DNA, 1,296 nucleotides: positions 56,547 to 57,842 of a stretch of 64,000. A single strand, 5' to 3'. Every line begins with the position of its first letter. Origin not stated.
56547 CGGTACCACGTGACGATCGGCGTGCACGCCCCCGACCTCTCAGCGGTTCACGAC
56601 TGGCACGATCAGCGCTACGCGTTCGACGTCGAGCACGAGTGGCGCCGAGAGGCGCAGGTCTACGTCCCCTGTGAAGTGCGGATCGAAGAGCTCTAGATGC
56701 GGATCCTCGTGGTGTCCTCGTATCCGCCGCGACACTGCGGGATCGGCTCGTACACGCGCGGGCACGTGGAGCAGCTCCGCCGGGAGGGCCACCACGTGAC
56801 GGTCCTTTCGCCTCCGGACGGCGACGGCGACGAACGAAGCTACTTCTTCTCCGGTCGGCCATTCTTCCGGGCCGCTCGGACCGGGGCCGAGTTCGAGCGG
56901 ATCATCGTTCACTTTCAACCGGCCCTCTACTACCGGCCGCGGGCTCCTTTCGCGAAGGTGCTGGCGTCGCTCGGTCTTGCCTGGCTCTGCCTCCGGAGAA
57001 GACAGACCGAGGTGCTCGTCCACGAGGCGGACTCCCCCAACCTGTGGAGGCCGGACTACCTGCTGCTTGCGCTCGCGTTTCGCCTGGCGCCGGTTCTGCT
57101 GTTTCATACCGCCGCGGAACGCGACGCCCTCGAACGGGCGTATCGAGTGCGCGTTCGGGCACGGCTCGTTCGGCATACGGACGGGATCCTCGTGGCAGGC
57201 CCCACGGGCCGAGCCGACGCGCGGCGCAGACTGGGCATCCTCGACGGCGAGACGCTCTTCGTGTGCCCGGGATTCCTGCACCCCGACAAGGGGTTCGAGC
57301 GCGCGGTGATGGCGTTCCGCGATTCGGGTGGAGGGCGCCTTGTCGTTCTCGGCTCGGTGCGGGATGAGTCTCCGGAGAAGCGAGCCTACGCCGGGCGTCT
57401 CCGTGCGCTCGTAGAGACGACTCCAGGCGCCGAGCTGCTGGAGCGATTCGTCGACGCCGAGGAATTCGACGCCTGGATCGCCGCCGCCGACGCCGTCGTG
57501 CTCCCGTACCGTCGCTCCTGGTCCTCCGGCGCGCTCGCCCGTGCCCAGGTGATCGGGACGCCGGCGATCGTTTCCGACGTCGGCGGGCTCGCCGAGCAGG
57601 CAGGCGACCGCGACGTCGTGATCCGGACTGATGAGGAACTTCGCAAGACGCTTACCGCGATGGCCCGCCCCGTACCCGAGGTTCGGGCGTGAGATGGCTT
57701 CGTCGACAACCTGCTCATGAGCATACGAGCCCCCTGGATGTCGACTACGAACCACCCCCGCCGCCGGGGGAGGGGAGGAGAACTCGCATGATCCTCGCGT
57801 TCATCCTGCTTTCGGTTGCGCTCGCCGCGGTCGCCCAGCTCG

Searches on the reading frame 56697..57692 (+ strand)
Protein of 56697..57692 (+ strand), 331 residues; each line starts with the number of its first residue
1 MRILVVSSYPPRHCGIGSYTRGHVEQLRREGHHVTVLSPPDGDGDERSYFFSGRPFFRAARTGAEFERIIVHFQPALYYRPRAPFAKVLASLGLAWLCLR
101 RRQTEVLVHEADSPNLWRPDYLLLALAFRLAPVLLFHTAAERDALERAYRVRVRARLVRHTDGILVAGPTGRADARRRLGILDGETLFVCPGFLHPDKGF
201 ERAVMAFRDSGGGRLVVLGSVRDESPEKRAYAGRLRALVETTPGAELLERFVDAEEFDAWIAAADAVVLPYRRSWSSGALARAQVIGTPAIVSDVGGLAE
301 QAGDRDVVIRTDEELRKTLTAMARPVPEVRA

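Call 40: search_protein_families(library=pfam, proteins=[window:56697-57692:+], max_evalue=0.00001)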
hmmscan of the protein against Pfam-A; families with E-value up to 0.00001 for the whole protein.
window:56697-57692:+ (331 aa): 4 families
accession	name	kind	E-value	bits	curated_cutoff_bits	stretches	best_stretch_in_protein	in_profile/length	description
PF13579.12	Glyco_trans_4_4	-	5.8e-09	36.9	29.7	1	15-189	2-155/158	Glycosyl transferase 4-like domain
PF13439.12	Glyco_transf_4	-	1e-08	35.8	28.5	1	15-181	3-154/170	Glycosyltransferase Family 4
PF13692.12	Glyco_trans_1_4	-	8.6e-08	33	27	1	188-314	4-131/142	Glycosyl transferases group 1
PF00534.26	Glycos_transf_1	-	8.7e-06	25.8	26.4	0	174-306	4-135/172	Glycosyl transferases group 1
